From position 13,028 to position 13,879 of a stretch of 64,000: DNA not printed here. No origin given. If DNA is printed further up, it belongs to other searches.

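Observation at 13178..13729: Stand-alone protein of three tandem topoisomerase-type zinc ribbons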

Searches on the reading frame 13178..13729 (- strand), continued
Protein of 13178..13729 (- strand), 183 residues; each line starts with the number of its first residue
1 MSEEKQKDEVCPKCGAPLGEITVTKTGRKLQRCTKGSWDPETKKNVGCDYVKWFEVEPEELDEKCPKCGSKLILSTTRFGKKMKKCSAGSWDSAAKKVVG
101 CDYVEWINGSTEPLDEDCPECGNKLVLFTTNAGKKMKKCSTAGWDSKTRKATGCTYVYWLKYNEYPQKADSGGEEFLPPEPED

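Call 49: find_encoding_contigs(protein=window:13178-13729:-, flank=3000, max_places=6)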
Protein window:13178-13729:- (183 aa): 6 contigs read that carry it; 6 places shown.
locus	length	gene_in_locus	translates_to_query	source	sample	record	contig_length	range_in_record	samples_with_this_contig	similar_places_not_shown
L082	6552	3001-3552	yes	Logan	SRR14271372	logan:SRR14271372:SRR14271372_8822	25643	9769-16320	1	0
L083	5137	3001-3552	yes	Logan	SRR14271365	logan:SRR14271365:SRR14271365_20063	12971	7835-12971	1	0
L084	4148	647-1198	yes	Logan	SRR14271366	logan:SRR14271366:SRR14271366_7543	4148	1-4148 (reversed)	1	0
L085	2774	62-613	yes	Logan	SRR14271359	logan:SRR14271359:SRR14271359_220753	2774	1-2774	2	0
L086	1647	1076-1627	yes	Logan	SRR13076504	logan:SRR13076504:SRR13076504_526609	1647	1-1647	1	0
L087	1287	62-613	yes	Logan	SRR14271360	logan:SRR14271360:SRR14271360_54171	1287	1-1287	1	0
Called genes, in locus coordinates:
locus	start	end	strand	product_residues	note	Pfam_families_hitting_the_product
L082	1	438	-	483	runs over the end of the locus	PF09852:DUF2079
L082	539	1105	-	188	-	-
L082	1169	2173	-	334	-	PF00512:HisKA, PF02518:HATPase_c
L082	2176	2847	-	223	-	PF00072:Response_reg, PF00486:Trans_reg_C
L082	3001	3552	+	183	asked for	PF09723:Zn_ribbon_8 (faint), PF13240:Zn_Ribbon_1 (faint), PF13248:Zn_ribbon_3 (faint), PF26788:DUF8260 (faint), PF01396:Zn_ribbon_Top1 (faint), PF03119:DNA_ligase_ZBD (faint)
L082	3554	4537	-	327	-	PF13354:Beta-lactamase2, PF00768:Peptidase_S11 (faint)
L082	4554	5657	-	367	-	PF02129:Peptidase_S15, PF01738:DLH (faint), PF00561:Abhydrolase_1, PF12146:Hydrolase_4, PF12697:Abhydrolase_6, PF00326:Peptidase_S9, PF08840:BAAT_C (weak)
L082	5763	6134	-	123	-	PF08570:DUF1761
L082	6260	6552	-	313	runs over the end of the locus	PF17773:UPF0176_N, PF00581:Rhodanese, PF12368:Rhodanese_C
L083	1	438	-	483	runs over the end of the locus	PF09852:DUF2079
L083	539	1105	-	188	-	-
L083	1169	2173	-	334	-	PF00512:HisKA, PF02518:HATPase_c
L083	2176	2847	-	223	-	PF00072:Response_reg, PF00486:Trans_reg_C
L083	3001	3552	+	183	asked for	PF09723:Zn_ribbon_8 (faint), PF13240:Zn_Ribbon_1 (faint), PF13248:Zn_ribbon_3 (faint), PF26788:DUF8260 (faint), PF01396:Zn_ribbon_Top1 (faint), PF03119:DNA_ligase_ZBD (faint)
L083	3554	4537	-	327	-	PF13354:Beta-lactamase2, PF00768:Peptidase_S11 (faint)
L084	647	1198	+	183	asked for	PF09723:Zn_ribbon_8 (faint), PF13240:Zn_Ribbon_1 (faint), PF13248:Zn_ribbon_3 (faint), PF26788:DUF8260 (faint), PF01396:Zn_ribbon_Top1 (faint), PF03119:DNA_ligase_ZBD (faint)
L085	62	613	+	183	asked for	PF09723:Zn_ribbon_8 (faint), PF13240:Zn_Ribbon_1 (faint), PF13248:Zn_ribbon_3 (faint), PF26788:DUF8260 (faint), PF01396:Zn_ribbon_Top1 (faint), PF03119:DNA_ligase_ZBD (faint)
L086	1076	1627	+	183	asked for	PF09723:Zn_ribbon_8 (faint), PF13240:Zn_Ribbon_1 (faint), PF13248:Zn_ribbon_3 (faint), PF26788:DUF8260 (faint), PF01396:Zn_ribbon_Top1 (faint), PF03119:DNA_ligase_ZBD (faint)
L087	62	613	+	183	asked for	PF09723:Zn_ribbon_8 (faint), PF13240:Zn_Ribbon_1 (faint), PF13248:Zn_ribbon_3 (faint), PF26788:DUF8260 (faint), PF01396:Zn_ribbon_Top1 (faint), PF03119:DNA_ligase_ZBD (faint)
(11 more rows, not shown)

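Call 59: search_protein_families(library=phrogs, proteins=[window:13181-13729:-, P0161, P0159], max_evalue=0.01)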
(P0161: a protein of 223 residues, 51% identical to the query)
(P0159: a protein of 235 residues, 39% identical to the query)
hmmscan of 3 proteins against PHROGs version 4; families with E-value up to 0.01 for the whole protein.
window:13181-13729:- (183 aa): 15 families
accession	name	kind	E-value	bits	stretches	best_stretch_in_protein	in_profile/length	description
phrog_6586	-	unknown function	9e-06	26.6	0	62-94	17-48/129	-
phrog_24897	-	unknown function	0.00015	22.9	0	8-46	23-57/60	-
phrog_9188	-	unknown function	0.00057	21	0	114-133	37-53/70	-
phrog_31963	-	unknown function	0.0016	19.4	0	112-125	12-25/45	-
phrog_7575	-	unknown function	0.0023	18.8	0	108-141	192-225/264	-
phrog_18748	-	unknown function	0.0025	19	0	63-97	10-44/88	-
phrog_13226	-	unknown function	0.0025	17.4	1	58-143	618-689/726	-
phrog_4875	-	unknown function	0.003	18.7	0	59-86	9-33/77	-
phrog_37964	-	unknown function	0.0032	18.6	0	112-141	88-117/121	-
phrog_13972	-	DNA, RNA and nucleotide metabolism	0.0034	18.5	0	6-21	37-52/75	DNA ligase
phrog_18649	-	unknown function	0.0037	18.2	0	116-128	46-58/68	-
phrog_16186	-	unknown function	0.0057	17.6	0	117-128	8-19/50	-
phrog_17918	-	unknown function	0.0069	17.2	0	7-21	5-19/46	-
phrog_2834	-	unknown function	0.0081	17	0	58-137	11-71/78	-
phrog_5984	-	unknown function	0.009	17.7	0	115-136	7-28/90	-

P0161 (223 aa): 5 families
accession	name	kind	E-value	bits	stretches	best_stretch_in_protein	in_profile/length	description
phrog_155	-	DNA, RNA and nucleotide metabolism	2.9e-37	129.9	1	2-155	63-213/308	Erf-like ssDNA annealing protein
phrog_2324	-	DNA, RNA and nucleotide metabolism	1.9e-16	61.2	1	2-151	6-151/193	Erf-like ssDNA annealing protein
phrog_25348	-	unknown function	0.00018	22.7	1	12-85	13-84/89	-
phrog_34817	-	unknown function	0.0043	17.4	1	92-150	98-153/291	-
phrog_10003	-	other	0.0069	16.9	1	97-130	137-170/297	recombinase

P0159 (235 aa): 0 families

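Call 62: search_protein_families(library=pfam, proteins=[P0172, P0174, P0182, P0181, P0168, P0189, P0178, P0148, P0202, P0205], max_evalue=0.01)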
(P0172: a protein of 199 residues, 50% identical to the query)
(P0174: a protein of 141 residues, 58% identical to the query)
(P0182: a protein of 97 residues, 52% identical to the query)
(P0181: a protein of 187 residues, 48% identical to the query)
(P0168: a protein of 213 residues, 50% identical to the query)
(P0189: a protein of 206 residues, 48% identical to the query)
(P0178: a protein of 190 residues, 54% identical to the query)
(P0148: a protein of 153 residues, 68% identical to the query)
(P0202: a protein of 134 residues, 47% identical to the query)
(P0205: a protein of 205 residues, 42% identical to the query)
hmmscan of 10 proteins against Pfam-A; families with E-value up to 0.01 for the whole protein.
P0172 (199 aa): 0 families

P0174 (141 aa): 1 family
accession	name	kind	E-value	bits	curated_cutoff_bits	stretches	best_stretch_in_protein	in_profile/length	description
PF01396.24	Zn_ribbon_Top1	-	0.00012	22.3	32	1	75-99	2-25/39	Topoisomerase DNA binding C4 zinc finger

P0182 (97 aa): 1 family
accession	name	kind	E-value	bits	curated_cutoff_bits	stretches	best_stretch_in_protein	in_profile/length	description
PF01396.24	Zn_ribbon_Top1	-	0.0034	17.6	32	1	53-71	2-20/39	Topoisomerase DNA binding C4 zinc finger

P0181 (187 aa): 1 family
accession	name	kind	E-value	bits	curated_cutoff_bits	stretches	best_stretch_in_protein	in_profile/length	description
PF01396.24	Zn_ribbon_Top1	-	0.001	19.2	32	1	125-144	2-20/39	Topoisomerase DNA binding C4 zinc finger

P0168 (213 aa): 2 families
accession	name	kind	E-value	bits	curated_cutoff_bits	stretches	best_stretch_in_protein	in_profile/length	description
PF01396.24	Zn_ribbon_Top1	-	0.0012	19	32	1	145-168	2-25/39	Topoisomerase DNA binding C4 zinc finger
PF03119.21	DNA_ligase_ZBD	-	0.0091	16.3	25.8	0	146-162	1-17/27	NAD-dependent DNA ligase C4 zinc finger domain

P0189 (206 aa): 3 families
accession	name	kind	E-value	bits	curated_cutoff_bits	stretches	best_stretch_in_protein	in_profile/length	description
PF04098.21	Rad52_Rad22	-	7.6e-05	23.1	20.3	1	9-132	9-142/153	Rad52/22 family double-strand break repair protein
PF01396.24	Zn_ribbon_Top1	-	0.00077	19.6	32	1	144-162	2-20/39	Topoisomerase DNA binding C4 zinc finger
PF13408.12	Zn_ribbon_recom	-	0.0058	17.4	25.3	0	145-184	7-41/58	Recombinase zinc beta ribbon domain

P0178 (190 aa): 1 family
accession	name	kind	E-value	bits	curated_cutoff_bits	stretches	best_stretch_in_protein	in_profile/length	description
PF13408.12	Zn_ribbon_recom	-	0.0034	18.2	25.3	1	79-109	7-37/58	Recombinase zinc beta ribbon domain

P0148 (153 aa): 2 families
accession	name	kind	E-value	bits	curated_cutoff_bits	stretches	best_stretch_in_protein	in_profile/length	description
PF07498.18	Rho_N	-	2e-09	37.7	24.9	1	5-42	1-38/43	Rho termination factor, N-terminal domain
PF01396.24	Zn_ribbon_Top1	-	0.00053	20.2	32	1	96-120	2-25/39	Topoisomerase DNA binding C4 zinc finger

P0202 (134 aa): 5 families
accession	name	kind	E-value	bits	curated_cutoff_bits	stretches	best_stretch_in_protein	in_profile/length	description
PF01396.24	Zn_ribbon_Top1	-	0.0019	18.4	32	1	87-105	2-20/39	Topoisomerase DNA binding C4 zinc finger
PF06677.18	Auto_anti-p27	-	0.002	18.6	24.1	1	86-106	15-34/40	Sjogren's syndrome/scleroderma autoantigen 1 (Autoantigen p27)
PF13240.11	Zn_Ribbon_1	-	0.0072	16.5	25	0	86-96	13-23/23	zinc-ribbon domain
PF13453.11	Zn_ribbon_TFIIB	-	0.0082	16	22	0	88-111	1-23/41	Transcription factor zinc-finger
PF03119.21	DNA_ligase_ZBD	-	0.0089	16.3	25.8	0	88-110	1-20/27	NAD-dependent DNA ligase C4 zinc finger domain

P0205 (205 aa): 1 family
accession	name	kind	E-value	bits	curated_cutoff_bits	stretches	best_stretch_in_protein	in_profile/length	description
PF01396.24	Zn_ribbon_Top1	-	0.0006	20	32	1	132-157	2-25/39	Topoisomerase DNA binding C4 zinc finger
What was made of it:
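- A related single-ribbon protein (P0148) is fused to a Rho_N domain (call 62).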

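Call 64: search_protein_families(library=phrogs, proteins=[P0172, P0173, P0174, P0182, P0185, P0178, P0181, P0168, P0205, P0202], max_evalue=0.001)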
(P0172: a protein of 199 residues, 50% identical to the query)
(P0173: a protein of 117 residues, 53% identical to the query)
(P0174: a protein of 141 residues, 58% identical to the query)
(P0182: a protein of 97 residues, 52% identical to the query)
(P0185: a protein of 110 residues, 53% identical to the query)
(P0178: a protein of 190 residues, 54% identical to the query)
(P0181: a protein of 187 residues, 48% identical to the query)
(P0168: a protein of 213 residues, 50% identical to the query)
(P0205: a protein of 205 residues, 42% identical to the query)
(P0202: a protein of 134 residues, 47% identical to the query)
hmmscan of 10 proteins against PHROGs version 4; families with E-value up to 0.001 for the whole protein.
P0172 (199 aa): 0 families

P0173 (117 aa): 0 families

P0174 (141 aa): 0 families

P0182 (97 aa): 0 families

P0185 (110 aa): 0 families

P0178 (190 aa): 0 families

P0181 (187 aa): 4 families
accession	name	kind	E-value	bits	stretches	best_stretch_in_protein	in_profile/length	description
phrog_11717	-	unknown function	6.8e-14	53.1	1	8-129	17-150/208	-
phrog_22961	-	unknown function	3.1e-06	28.4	1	2-107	110-211/213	-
phrog_27776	-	unknown function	3.3e-05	24.9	1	3-128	4-136/217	-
phrog_37708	-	unknown function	0.00048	20.5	1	59-107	167-217/326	-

P0168 (213 aa): 2 families
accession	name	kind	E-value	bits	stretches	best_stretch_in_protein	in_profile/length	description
phrog_11717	-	unknown function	1.9e-19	71.2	1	1-129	22-133/208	-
phrog_23738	-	unknown function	2.5e-08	34.8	1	6-110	7-99/198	-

P0205 (205 aa): 3 families
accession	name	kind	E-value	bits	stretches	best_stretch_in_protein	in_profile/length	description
phrog_11717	-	unknown function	6.6e-22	79.3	1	7-124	15-135/208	-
phrog_23738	-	unknown function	5.5e-15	56.5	1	14-127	8-123/198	-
phrog_27776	-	unknown function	2.5e-08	35.1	1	9-133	9-135/217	-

P0202 (134 aa): 0 families

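Call 72: search_dna_similar(query=window:13181-13729:-, collection=phages, mode=protein, max_evalue=0.001, max_rows=25)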
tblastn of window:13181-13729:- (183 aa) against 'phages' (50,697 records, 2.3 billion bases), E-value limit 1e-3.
No match.
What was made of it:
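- On Anti-phage defence or phage protein families: PHROGs gives only weak hits to families of unknown function (call 59). tblastn against 50,697 phage records finds nothing (call 72).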

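Call 73: search_dna_similar(query=P0174, collection=phages, mode=protein, max_evalue=0.001, max_rows=20)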
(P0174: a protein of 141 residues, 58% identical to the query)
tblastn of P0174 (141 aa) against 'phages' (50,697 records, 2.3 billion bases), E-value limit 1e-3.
No match.

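Call 74: find_related_loci(query=P0174, collection=viral_contigs, flank=6000)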
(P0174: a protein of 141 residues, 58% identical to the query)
Query P0174 (141 aa) in viral_contigs; peptide patterns used: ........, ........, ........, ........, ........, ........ (x = any residue, [..] = any of these).
2 stretches matched a pattern, but none encodes a relative of the query by tblastn (E <= 1e-3).

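Call 76: find_encoding_contigs(protein=P0161, flank=6000, max_places=3)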
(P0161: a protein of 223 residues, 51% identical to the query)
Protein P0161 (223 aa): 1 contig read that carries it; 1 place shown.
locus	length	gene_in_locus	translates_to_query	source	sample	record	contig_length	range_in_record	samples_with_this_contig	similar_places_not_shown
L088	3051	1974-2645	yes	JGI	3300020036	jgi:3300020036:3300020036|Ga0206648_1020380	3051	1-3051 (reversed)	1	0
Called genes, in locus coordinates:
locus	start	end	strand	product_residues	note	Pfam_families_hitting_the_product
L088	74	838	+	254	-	-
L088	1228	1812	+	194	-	-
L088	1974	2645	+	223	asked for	PF04404:ERF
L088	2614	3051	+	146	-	?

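Call 77: find_encoding_contigs(protein=P0172, flank=8000, max_places=3)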
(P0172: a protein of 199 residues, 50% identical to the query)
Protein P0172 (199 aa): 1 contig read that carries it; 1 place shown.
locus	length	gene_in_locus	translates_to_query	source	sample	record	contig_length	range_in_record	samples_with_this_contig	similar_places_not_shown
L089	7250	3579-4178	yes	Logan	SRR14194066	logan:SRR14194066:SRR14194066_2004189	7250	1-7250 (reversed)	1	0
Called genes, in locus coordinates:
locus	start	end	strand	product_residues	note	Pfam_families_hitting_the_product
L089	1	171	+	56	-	?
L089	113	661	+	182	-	-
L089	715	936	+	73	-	-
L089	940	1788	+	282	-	-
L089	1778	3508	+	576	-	PF09250:Prim-Pol, PF03796:DnaB_C, PF06745:ATPase, PF13481:AAA_25, PF01637:ATPase_2 (weak)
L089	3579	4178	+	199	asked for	-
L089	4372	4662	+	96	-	-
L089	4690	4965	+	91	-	-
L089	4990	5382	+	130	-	PF05766:NinG (weak)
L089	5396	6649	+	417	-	PF09414:RNA_ligase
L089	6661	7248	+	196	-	?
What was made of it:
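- A single-ribbon protein (P0172) lies directly downstream of a Prim-Pol/DnaB_C primase-helicase (call 77).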

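Call 78: find_encoding_contigs(protein=P0189, flank=8000, max_places=3)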
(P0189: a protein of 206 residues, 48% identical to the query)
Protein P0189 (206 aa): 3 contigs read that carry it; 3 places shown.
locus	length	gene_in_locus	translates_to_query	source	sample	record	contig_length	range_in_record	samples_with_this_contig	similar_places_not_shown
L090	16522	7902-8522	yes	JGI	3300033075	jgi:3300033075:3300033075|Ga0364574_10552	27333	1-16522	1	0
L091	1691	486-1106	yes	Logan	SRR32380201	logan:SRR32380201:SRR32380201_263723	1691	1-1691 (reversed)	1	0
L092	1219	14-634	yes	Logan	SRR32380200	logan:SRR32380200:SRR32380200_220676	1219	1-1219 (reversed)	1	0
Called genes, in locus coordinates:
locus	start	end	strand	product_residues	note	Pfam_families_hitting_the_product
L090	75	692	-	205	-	-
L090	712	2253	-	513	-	PF04466:Terminase_3, PF03237:Terminase_6N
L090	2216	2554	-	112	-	PF18932:DUF5681 (weak)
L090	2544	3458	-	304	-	-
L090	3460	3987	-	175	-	PF02195:ParB_N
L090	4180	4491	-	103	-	-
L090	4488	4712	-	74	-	-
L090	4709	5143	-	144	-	-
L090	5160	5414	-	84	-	-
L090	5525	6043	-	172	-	-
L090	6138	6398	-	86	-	-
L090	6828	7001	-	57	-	-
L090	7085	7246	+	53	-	-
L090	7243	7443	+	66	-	-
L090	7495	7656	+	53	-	-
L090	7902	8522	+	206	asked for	-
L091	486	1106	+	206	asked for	-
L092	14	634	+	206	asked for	-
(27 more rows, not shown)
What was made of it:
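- Closest known: Mobile-element single-strand annealing proteins with a C-terminal W-loop ribbon. Different: They are encoded in phage-like contigs (calls 77, 78).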

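Call 79: find_encoding_contigs(protein=P0148, flank=8000, max_places=3)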
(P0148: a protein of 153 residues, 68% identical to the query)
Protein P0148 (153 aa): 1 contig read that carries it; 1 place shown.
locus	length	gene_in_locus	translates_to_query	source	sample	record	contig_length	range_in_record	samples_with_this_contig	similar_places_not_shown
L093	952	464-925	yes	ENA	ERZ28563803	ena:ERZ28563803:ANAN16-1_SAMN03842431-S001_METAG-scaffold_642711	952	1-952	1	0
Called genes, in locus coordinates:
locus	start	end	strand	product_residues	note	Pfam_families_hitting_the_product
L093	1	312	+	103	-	?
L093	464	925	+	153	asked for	PF07498:Rho_N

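Call 82: search_protein_families(library=padloc, proteins=[window:13181-13729:-], max_evalue=0.01)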
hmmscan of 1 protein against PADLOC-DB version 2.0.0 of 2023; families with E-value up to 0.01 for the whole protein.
window:13181-13729:- (183 aa): 0 families
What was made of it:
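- On Anti-phage defence or phage protein families: PADLOC gives no family (call 82).
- Tried and rejected: PADLOC gave none, and PHROGs only weak hits of unknown function (calls 59, 82).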

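Call 84: find_encoding_contigs(protein=P0121, flank=10000, max_places=4)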
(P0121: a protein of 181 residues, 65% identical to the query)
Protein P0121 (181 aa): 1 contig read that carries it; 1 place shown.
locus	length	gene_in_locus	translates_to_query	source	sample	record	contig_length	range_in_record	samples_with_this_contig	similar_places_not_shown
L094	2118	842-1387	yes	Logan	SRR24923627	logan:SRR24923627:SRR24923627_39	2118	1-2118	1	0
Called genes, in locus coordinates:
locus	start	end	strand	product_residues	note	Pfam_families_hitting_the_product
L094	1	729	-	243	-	?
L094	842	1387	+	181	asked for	PF01396:Zn_ribbon_Top1 (faint), PF06677:Auto_anti-p27 (faint), PF09723:Zn_ribbon_8 (faint), PF13240:Zn_Ribbon_1 (faint)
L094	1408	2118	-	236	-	?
